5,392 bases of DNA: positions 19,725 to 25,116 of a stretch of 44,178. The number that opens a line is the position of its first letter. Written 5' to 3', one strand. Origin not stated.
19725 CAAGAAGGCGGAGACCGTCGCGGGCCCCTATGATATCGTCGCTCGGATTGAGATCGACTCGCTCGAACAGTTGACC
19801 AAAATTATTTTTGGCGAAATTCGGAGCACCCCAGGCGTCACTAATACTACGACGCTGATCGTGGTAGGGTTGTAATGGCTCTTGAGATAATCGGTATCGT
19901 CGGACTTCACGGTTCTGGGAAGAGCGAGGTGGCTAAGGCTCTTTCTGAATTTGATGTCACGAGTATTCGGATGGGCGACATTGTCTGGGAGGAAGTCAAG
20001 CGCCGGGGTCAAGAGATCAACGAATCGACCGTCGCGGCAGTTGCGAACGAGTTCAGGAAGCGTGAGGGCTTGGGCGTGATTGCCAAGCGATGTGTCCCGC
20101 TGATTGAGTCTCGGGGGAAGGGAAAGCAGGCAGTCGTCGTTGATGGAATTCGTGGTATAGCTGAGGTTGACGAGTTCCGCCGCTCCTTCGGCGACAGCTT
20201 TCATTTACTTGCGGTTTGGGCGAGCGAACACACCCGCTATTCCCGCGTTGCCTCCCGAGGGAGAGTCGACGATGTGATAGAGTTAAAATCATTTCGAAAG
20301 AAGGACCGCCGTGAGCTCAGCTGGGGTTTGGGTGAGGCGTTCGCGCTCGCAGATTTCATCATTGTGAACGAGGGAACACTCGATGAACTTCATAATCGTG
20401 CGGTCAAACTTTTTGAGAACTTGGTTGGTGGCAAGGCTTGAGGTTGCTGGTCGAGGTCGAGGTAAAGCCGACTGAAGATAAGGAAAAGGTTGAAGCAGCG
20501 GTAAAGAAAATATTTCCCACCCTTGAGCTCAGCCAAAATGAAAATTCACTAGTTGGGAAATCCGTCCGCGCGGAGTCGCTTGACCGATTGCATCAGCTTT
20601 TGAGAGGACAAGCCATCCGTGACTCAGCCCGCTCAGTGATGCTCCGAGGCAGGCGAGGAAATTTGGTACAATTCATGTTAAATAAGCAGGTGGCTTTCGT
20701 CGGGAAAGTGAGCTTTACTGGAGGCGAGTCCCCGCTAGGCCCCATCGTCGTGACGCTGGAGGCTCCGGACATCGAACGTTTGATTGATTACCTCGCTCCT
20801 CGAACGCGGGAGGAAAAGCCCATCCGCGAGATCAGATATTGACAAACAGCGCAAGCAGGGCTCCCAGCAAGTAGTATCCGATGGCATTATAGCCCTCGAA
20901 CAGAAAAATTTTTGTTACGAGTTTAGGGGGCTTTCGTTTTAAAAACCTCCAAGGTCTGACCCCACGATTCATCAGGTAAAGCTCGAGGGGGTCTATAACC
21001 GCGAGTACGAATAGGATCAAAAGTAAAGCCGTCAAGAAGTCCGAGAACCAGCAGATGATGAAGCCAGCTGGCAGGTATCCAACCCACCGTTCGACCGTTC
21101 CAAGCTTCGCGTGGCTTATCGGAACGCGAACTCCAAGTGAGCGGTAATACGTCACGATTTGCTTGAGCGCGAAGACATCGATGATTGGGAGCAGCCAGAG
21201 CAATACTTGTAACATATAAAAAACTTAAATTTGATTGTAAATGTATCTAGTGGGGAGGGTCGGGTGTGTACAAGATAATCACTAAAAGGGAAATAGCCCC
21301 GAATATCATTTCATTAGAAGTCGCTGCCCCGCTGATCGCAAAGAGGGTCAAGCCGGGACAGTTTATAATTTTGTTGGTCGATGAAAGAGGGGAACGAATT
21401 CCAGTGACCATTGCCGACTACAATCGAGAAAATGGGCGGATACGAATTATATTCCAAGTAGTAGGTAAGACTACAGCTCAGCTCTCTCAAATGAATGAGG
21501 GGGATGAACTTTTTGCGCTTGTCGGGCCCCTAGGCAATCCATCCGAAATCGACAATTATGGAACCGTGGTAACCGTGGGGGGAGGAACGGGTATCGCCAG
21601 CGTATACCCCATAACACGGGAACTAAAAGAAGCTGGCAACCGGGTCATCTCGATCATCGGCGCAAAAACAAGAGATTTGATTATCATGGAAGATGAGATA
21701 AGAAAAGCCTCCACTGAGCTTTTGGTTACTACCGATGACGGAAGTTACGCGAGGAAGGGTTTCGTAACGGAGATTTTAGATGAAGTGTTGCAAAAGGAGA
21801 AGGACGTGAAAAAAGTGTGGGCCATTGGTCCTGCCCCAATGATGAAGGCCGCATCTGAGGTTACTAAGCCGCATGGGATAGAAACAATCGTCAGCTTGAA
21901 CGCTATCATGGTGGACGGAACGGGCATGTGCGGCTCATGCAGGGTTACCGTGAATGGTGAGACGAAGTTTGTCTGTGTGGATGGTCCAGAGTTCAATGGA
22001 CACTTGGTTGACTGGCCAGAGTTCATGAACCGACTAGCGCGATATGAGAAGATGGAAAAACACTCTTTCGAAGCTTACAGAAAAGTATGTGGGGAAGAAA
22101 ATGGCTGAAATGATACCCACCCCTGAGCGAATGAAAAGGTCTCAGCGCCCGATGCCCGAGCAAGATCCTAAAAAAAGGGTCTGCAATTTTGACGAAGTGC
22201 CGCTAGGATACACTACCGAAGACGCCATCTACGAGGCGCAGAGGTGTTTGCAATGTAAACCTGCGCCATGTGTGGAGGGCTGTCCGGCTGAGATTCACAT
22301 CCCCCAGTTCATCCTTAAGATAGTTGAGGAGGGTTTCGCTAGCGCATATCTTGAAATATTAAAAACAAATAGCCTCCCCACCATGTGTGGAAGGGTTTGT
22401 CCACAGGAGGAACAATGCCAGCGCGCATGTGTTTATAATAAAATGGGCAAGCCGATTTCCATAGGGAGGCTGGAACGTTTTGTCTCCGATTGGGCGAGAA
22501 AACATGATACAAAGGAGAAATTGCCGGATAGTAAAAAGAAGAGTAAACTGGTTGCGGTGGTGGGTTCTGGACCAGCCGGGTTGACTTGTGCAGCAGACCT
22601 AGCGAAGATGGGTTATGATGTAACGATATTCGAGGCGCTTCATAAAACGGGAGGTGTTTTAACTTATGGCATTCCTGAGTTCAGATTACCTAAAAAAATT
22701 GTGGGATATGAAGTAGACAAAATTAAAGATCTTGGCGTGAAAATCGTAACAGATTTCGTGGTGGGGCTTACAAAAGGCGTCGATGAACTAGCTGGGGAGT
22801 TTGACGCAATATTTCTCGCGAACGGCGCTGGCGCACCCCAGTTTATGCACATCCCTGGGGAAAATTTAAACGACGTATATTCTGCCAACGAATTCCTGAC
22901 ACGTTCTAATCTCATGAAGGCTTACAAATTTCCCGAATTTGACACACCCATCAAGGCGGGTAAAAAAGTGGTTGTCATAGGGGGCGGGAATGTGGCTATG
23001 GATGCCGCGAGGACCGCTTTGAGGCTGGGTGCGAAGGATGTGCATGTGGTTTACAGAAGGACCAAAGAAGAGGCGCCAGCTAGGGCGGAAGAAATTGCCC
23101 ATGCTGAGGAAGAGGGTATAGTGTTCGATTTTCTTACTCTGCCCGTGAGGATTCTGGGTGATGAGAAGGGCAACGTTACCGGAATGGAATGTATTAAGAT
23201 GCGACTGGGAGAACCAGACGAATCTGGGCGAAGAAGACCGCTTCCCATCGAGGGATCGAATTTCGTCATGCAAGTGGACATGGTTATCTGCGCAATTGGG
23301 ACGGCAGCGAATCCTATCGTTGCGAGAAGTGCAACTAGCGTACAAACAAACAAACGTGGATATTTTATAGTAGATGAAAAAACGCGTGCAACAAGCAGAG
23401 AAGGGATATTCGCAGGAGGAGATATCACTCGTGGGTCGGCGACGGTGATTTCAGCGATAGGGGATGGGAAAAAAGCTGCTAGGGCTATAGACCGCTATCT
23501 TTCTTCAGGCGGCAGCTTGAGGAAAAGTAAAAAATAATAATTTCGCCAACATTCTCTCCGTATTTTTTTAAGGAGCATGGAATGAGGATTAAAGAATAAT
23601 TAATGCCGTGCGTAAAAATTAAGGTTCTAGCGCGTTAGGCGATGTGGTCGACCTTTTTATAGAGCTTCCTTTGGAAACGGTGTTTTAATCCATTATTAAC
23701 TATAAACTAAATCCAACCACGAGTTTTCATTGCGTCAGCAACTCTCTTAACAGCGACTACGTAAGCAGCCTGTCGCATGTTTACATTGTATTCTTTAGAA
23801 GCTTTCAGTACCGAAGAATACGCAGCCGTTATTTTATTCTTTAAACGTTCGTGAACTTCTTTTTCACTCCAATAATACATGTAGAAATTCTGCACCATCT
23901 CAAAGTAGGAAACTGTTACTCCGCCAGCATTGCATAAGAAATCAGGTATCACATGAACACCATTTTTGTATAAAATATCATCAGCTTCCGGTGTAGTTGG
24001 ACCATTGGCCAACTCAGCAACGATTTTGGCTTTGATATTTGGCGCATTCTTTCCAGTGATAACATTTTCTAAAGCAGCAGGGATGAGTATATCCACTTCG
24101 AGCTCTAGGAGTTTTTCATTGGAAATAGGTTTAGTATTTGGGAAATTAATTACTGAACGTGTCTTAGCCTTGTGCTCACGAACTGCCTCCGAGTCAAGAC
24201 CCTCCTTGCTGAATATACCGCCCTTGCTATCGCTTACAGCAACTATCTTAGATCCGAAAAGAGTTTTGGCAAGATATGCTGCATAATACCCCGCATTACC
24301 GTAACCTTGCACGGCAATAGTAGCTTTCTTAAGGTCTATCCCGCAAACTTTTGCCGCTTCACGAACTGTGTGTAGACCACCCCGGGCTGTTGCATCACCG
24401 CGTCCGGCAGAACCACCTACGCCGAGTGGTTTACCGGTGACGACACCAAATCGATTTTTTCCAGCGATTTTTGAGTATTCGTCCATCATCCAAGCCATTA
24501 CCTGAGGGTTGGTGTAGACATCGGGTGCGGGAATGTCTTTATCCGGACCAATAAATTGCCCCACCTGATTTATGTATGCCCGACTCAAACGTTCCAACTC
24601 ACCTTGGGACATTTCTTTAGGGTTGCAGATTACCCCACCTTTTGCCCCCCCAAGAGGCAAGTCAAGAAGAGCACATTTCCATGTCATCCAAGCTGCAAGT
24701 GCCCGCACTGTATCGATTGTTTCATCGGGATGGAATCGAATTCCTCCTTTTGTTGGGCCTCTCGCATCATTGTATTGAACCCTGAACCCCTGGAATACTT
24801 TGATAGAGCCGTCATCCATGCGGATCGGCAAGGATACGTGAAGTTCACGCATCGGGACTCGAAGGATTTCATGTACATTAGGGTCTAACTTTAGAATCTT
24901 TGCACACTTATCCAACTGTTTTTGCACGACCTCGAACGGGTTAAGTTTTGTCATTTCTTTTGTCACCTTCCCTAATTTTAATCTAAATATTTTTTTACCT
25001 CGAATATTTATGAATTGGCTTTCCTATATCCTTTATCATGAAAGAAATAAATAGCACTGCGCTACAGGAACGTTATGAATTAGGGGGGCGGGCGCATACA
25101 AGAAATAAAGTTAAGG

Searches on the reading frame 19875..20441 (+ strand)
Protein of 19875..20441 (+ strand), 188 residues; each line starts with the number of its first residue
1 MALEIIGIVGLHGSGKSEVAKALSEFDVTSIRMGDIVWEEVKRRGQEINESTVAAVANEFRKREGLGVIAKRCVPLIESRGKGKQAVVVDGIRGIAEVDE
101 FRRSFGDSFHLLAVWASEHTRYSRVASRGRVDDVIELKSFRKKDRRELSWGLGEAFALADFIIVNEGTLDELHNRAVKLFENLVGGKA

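Call 25: search_protein_families(library=pfam, max_evalue=0.00001, proteins=[window:19875-20441:+])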
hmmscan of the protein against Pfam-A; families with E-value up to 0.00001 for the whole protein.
window:19875-20441:+ (188 aa): 2 families
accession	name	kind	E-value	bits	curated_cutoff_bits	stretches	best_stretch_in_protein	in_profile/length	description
PF13207.12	AAA_17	-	2.7e-10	41.1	27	1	9-136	1-133/136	AAA domain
PF13238.12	AAA_18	-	2.4e-09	38.2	29.4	1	6-131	1-114/128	AAA domain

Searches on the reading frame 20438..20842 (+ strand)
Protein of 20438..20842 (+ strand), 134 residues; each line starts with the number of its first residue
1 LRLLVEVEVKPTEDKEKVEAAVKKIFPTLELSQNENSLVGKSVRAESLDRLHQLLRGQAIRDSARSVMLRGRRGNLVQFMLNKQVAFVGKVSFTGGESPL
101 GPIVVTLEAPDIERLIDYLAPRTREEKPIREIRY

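Call 25: search_protein_families(library=pfam, max_evalue=0.00001, proteins=[window:20438-20842:+])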
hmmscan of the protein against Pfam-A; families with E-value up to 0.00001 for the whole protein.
window:20438-20842:+ (134 aa): 1 family
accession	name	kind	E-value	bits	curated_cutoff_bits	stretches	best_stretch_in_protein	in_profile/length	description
PF01877.22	RNA_binding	-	8.7e-14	52.3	26.9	1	4-106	3-117/120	RNA binding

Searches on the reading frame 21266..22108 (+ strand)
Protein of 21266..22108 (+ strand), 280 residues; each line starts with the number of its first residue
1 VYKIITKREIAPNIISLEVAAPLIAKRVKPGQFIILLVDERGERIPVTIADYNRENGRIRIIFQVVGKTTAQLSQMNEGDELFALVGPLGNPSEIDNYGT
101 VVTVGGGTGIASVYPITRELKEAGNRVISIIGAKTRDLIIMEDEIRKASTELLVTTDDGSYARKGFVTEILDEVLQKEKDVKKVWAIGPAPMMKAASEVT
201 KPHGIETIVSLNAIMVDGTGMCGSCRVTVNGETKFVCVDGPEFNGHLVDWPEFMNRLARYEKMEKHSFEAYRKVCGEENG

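Call 25: search_protein_families(library=pfam, max_evalue=0.00001, proteins=[window:21266-22108:+])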
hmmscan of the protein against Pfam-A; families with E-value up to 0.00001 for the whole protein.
window:21266-22108:+ (280 aa): 2 families
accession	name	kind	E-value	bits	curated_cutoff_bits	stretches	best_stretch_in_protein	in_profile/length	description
PF10418.14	DHODB_Fe-S_bind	-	5.1e-14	52.2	23.9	1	212-248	1-40/41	Iron-sulfur cluster binding domain of dihydroorotate dehydrogenase B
PF00175.26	NAD_binding_1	-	2.5e-06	28.5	22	1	104-197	2-108/109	Oxidoreductase NAD-binding domain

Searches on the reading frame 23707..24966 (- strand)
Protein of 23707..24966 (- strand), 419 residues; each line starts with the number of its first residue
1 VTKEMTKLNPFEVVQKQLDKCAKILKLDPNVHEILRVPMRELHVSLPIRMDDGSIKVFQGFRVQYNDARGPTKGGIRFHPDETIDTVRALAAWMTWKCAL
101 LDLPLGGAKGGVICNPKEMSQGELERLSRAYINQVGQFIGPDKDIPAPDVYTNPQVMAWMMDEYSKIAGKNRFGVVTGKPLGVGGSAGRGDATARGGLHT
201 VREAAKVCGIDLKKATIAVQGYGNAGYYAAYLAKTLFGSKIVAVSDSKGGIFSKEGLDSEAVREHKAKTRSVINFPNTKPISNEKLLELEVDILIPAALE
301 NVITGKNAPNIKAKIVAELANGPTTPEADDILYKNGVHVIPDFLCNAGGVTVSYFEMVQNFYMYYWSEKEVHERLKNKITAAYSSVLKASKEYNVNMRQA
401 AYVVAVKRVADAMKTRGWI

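Call 25: search_protein_families(library=pfam, max_evalue=0.00001, proteins=[window:23707-24966:-])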
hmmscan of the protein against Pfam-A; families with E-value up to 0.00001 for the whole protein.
window:23707-24966:- (419 aa): 2 families
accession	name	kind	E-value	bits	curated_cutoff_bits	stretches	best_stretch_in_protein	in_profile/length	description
PF00208.27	ELFV_dehydrog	-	9.3e-84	281.3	23.4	1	184-417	1-241/241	Glutamate/Leucine/Phenylalanine/Valine dehydrogenase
PF02812.23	ELFV_dehydrog_N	-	3.7e-59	198.5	25.3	1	38-166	1-129/129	Glu/Leu/Phe/Val dehydrogenase, dimerisation domain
